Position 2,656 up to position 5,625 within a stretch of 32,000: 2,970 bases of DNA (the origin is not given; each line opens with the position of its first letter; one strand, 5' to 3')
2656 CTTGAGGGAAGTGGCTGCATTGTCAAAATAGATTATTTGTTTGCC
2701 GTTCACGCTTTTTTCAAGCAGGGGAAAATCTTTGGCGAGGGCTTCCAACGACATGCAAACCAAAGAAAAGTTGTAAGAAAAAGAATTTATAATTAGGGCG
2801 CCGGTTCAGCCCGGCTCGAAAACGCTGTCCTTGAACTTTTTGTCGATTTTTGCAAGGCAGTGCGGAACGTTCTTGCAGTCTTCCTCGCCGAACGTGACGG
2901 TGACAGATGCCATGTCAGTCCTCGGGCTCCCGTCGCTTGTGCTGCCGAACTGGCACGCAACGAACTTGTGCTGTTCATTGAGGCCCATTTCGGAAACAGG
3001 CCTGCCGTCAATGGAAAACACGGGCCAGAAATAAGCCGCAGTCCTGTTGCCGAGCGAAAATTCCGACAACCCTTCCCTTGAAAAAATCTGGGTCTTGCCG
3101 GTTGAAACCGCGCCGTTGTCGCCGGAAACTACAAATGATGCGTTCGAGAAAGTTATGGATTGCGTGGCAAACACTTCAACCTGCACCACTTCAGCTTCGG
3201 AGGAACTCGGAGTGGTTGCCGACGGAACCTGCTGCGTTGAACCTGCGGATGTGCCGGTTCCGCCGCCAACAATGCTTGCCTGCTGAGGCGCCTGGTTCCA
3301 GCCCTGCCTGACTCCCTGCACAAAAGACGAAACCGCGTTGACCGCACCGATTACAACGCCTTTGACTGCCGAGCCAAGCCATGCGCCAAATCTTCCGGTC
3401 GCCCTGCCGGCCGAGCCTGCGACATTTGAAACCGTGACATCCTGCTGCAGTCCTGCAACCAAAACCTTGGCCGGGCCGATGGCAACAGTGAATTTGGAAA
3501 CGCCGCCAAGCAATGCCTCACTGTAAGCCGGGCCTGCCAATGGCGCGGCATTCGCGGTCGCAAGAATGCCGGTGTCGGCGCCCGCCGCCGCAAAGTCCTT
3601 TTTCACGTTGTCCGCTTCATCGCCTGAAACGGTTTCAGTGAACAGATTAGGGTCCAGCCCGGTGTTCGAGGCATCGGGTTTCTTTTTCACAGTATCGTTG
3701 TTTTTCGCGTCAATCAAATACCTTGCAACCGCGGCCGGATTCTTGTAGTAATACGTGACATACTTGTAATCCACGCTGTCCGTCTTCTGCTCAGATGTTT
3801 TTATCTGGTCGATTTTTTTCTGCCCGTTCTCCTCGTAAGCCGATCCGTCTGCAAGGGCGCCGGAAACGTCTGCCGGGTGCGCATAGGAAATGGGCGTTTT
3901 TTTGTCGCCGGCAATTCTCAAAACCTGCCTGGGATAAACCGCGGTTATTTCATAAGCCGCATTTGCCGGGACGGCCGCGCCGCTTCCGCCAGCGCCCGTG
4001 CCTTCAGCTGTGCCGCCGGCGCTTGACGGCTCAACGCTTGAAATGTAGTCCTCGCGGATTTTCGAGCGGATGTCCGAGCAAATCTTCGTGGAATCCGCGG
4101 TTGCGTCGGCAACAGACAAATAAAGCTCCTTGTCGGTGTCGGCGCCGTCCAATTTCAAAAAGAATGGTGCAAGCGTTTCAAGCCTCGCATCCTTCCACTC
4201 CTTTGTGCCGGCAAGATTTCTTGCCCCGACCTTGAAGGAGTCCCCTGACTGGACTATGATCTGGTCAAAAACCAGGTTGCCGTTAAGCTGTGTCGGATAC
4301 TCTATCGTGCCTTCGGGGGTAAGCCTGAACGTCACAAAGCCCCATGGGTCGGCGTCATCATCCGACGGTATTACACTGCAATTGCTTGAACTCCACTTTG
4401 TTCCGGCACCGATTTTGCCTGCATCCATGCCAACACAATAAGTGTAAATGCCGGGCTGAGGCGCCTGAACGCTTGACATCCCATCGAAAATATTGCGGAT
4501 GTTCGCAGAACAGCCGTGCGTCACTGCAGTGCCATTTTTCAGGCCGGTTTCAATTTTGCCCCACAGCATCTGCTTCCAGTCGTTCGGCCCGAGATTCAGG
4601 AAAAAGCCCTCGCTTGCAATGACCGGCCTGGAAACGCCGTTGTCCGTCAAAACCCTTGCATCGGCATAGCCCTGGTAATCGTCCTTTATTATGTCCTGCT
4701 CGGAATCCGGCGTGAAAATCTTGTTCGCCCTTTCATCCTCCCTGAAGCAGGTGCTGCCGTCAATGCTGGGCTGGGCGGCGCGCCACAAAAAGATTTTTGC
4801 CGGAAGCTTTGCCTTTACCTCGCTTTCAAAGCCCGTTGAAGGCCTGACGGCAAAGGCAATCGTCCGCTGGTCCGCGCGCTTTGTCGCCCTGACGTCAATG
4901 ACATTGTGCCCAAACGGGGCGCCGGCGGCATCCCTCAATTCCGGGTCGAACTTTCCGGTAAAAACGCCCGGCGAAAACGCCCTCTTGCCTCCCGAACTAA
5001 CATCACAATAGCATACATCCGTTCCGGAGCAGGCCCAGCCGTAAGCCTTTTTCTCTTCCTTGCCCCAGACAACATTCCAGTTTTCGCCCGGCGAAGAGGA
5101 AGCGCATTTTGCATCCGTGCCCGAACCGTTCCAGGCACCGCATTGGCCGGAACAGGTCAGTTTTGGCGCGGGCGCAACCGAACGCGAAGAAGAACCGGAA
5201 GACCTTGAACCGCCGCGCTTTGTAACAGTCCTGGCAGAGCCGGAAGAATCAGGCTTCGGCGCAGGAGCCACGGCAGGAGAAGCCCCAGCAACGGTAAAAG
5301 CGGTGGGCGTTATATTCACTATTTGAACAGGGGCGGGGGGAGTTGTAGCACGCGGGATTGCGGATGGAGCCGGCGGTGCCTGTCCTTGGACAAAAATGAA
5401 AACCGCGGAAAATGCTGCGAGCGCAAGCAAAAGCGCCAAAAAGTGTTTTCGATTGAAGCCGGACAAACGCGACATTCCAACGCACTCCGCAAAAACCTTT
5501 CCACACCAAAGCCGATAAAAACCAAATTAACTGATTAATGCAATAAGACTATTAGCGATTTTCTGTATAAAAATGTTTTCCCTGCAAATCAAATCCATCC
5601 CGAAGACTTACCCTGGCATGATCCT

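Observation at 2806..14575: Ten consecutive co-directional genes of unknown function forming a candidate cell-envelope/host-contact locus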

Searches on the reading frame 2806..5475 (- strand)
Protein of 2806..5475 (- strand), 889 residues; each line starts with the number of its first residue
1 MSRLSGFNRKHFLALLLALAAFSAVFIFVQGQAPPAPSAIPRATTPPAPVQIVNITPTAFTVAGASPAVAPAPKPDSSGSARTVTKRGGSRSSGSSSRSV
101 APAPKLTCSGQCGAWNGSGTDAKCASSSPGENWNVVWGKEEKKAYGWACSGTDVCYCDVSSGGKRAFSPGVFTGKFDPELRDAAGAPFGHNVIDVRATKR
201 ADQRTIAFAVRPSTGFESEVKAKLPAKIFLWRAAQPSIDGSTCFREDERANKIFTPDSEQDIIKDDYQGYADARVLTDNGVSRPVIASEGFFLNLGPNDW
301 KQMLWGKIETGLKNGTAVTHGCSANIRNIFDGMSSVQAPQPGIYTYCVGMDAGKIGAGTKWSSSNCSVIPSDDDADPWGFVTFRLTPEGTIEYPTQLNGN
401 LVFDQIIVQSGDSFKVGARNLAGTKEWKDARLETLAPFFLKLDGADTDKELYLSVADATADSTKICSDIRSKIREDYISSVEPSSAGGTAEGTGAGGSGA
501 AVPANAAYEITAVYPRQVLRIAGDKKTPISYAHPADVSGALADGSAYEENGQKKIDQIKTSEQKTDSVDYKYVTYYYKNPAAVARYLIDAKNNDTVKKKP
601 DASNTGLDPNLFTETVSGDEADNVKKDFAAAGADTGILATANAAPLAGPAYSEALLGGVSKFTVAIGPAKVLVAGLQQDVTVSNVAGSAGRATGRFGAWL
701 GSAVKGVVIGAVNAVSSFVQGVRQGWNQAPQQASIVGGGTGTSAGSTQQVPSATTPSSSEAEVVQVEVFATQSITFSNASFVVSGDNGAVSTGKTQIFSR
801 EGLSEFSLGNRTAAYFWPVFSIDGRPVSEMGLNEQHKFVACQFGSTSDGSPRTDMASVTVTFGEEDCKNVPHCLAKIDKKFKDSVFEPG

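Call 7: search_protein_families(library=pfam, max_evalue=0.1, proteins=[window:2806-5475:-])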
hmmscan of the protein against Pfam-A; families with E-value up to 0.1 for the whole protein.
window:2806-5475:- (889 aa): 0 families

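Call 8: search_protein_families(library=phrogs, max_evalue=0.1, proteins=[window:2806-5475:-])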
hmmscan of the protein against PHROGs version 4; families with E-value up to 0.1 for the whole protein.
window:2806-5475:- (889 aa): 0 families

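Call 9: search_protein_families(library=ncbifam, max_evalue=0.1, proteins=[window:2806-5475:-])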
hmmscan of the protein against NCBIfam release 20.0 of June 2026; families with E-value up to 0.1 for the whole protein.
window:2806-5475:- (889 aa): 0 families

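Call 31: find_related_loci(query=window:2806-5475:-, collection=viral_contigs, flank=10000)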
Query window:2806-5475:- (889 aa) in viral_contigs; peptide patterns used: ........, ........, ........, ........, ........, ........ (x = any residue, [..] = any of these).
14 stretches matched a pattern, but none encodes a relative of the query by tblastn (E <= 1e-3).

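Call 43: search_solved_structures(query=window:2806-5475:-, max_evalue=1)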
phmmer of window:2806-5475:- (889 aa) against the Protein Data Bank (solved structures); distinct sequences matched with E-value up to 1: 1.
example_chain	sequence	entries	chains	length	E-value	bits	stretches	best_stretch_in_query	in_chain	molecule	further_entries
9ivj_L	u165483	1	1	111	0.024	16.2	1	561-637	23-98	4G12 fab L chain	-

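Call 49: search_protein_representatives(protein=window:2806-5475:-)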
Query: 889 residues. Proteins with E-value up to 0.001 (for the whole library): 4; up to 1e-10: 3; up to 1e-30: 1. The best 4 are listed.
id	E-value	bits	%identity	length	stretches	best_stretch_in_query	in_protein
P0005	0.0e+00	1852.6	100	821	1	70-889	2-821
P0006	7.5e-12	60.9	35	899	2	335-467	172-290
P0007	2.5e-11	59.2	28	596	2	90-390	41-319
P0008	1.9e-04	36.5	39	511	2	815-886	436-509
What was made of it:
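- On g10 family (unnamed; P0005-P0009): phmmer against 1.84e9 representatives gives E 7.5e-12, 2.5e-11 and 1.9e-4 (call 49).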

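Call 56: find_encoding_contigs(protein=P0008, flank=10000, max_places=6)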
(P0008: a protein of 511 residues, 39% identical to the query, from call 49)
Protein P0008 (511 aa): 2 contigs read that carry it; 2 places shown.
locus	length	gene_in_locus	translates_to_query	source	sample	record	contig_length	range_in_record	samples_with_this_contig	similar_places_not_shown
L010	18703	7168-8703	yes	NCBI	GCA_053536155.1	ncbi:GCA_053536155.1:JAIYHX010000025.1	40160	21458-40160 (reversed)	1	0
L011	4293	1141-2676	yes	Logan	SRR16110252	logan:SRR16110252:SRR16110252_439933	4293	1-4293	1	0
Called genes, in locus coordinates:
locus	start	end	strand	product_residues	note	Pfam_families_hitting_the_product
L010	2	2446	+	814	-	?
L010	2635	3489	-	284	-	-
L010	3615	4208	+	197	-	-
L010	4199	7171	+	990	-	-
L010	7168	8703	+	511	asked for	-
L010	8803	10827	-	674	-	PF11614:FixG_C (faint), PF10633:NPCBM_assoc (faint), PF06030:WxLIP_PGBD (faint)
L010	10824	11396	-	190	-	-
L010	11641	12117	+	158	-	PF01850:PIN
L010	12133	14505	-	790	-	PF00133:tRNA-synt_1, PF09334:tRNA-synt_1g, PF08264:Anticodon_1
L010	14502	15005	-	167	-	PF13545:HTH_Crp_2 (faint), PF13404:HTH_AsnC-type (faint), PF13412:HTH_24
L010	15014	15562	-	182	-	PF01381:HTH_3, PF12844:HTH_19 (weak), PF00571:CBS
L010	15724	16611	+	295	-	PF14528:LAGLIDADG_3 (weak)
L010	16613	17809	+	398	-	PF00438:S-AdoMet_synt_N, PF02772:S-AdoMet_synt_M, PF02773:S-AdoMet_synt_C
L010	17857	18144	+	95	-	-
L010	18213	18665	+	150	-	PF04073:tRNA_edit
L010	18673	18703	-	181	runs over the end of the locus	-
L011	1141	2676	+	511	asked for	-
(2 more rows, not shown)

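Call 57: find_encoding_contigs(protein=P0007, flank=10000, max_places=6)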
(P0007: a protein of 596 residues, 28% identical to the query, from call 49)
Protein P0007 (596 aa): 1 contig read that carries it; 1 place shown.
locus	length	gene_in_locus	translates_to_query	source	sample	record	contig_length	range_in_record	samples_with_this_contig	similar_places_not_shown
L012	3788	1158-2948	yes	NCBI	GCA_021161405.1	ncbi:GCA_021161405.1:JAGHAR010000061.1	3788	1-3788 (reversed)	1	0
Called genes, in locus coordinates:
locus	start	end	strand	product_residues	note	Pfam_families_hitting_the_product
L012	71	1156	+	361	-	-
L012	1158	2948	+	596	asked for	-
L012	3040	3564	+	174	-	-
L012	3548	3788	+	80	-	?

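Call 58: find_encoding_contigs(protein=P0006, flank=10000, max_places=6)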
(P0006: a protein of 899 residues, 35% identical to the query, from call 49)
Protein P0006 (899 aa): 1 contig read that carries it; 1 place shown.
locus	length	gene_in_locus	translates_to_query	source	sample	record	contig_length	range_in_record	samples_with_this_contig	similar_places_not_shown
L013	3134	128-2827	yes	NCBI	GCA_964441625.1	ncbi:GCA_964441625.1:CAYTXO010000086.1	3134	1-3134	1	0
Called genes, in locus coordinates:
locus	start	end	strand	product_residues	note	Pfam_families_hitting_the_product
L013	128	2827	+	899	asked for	-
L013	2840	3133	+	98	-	?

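Call 66: list_cluster_members(proteins=[P0006, P0007, P0008, P0009, P0002])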
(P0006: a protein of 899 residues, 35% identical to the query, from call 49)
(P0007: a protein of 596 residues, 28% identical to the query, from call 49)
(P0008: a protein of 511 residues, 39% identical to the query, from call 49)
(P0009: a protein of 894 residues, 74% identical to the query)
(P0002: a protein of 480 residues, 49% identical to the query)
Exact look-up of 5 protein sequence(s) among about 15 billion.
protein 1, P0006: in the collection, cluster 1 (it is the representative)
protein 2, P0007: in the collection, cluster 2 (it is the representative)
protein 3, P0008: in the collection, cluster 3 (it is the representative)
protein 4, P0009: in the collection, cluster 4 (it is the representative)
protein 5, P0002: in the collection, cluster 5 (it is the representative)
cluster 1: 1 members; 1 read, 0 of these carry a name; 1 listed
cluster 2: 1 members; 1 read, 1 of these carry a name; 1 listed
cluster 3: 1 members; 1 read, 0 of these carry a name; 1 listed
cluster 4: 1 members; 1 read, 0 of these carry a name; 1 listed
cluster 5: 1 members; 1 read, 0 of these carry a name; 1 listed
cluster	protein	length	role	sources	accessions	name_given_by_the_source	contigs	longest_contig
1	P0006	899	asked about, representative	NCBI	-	-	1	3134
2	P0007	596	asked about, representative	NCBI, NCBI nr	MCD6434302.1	MAG: hypothetical protein J7L14_01695 [Candidatus Diapherotrites archaeon] | hypothetical protein [Candidatus Diapherotrites archaeon]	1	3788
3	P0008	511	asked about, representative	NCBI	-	-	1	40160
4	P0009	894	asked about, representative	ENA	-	-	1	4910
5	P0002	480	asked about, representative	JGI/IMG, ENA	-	-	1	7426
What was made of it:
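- The g10 homologue P0007 is also from a Diapherotrites MAG (call 66).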

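Call 74: search_protein_families(library=pfam, max_evalue=0.01, proteins=[L010:4199-7171:+, L012:71-1156:+, L010:2635-3489:-, L010:8803-10827:-, L010:10824-11396:-, L010:2-2446:+, P0006])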
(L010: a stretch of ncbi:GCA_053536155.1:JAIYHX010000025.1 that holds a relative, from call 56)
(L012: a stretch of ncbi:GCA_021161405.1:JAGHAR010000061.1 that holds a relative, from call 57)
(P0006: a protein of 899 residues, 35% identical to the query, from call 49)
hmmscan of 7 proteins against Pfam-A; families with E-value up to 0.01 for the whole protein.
L010:4199-7171:+ (990 aa): 0 families

L012:71-1156:+ (361 aa): 0 families

L010:2635-3489:- (284 aa): 0 families

L010:8803-10827:- (674 aa): 4 families
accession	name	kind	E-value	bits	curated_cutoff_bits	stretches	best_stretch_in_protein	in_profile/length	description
PF11614.14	FixG_C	-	1.9e-10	41.4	25.6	0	365-434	37-108/119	IG-like fold at C-terminal of FixG, putative oxidoreductase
PF10633.15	NPCBM_assoc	-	1.7e-07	31.8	24.4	0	252-326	2-76/78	NPCBM-associated, NEW3 domain of alpha-galactosidase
PF06030.18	WxLIP_PGBD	-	2.3e-06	28.1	27.3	0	120-207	20-114/121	WxL Interacting Protein, peptidoglycan binding domain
PF23619.1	Ig_VWA7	-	0.0011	19.7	27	0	145-216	16-87/104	VWA7 Ig-like domain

L010:10824-11396:- (190 aa): 0 families

L010:2-2446:+ (814 aa): 0 families

P0006 (899 aa): 0 families

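Call 77: search_protein_families(library=padloc, max_evalue=0.01, proteins=[window:2806-5475:-])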
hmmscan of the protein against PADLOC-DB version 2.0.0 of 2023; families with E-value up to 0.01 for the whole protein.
window:2806-5475:- (889 aa): 0 families

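Call 79: predict_structure(alignment_id=A8)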
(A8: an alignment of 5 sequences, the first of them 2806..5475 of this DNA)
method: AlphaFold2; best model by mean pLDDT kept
length: 889 residues; sequences in the alignment: 5
mean_pLDDT: 33.4   pTM: 0.28
mean pLDDT of the five models: 33.4, 31.4, 30.6, 29.2, 27.6
residues with pLDDT >= 90: 0; 70-90: 2; 50-70: 67; < 50: 820
segments of 3 or more residues with pLDDT < 50: 1-5, 28-344, 348-379, 381-385, 387-443, 448-450, 471-816, 818-821, 824-829, 843-853, 864-889
pLDDT, mean of each block of 10 residues (from residue 1): 48 66 54 38 34 33 27 28 26 27 26 27 28 32 31 25 26 26 27 37 38 30 38 45 37 27 25 23 26 29 28 26 26 32 48 32 32 39 47 37 26 29 32 40 47 55 55 39 34 34 29 26 28 26 26 27 25 30 36 36 33 27 27 24 29 29 23 26 30 35 31 30 27 27 26 28 24 24 26 41 38 44 48 54 43 49 43 38 37
secondary structure, 60 per line:
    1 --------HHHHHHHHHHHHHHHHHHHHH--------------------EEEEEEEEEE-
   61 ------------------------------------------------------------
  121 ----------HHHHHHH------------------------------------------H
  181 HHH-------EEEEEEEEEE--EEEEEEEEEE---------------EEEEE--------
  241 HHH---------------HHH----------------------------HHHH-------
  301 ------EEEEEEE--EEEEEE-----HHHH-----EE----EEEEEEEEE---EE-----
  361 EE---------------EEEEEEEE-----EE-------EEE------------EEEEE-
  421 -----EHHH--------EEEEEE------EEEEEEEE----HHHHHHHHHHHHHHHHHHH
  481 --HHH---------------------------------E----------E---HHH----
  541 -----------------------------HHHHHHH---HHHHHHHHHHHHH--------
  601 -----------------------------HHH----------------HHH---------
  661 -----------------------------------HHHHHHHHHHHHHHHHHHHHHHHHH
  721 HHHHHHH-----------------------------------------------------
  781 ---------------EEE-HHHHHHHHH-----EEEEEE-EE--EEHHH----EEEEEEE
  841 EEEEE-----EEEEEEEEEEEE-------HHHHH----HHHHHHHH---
elements in order (helices of 4 or more, strands of 3 or more residues): H9-29 E50-59 H131-137 H180-183 E191-200 E203-212 E228-232 H290-293 E307-313 E316-321 H327-330 E342-350 E378-385 E400-402 E415-419 E438-443 E450-457 H462-480 H570-576 H580-592 H696-727 E796-798 H800-808 E814-819 E834-845 E851-862 H870-874 H879-886

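Call 80: search_dna_similar(query=window:2806-5475:-, collection=phages, mode=protein, max_evalue=0.001, max_rows=10)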
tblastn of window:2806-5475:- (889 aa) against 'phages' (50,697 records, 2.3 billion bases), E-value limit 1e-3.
No match.
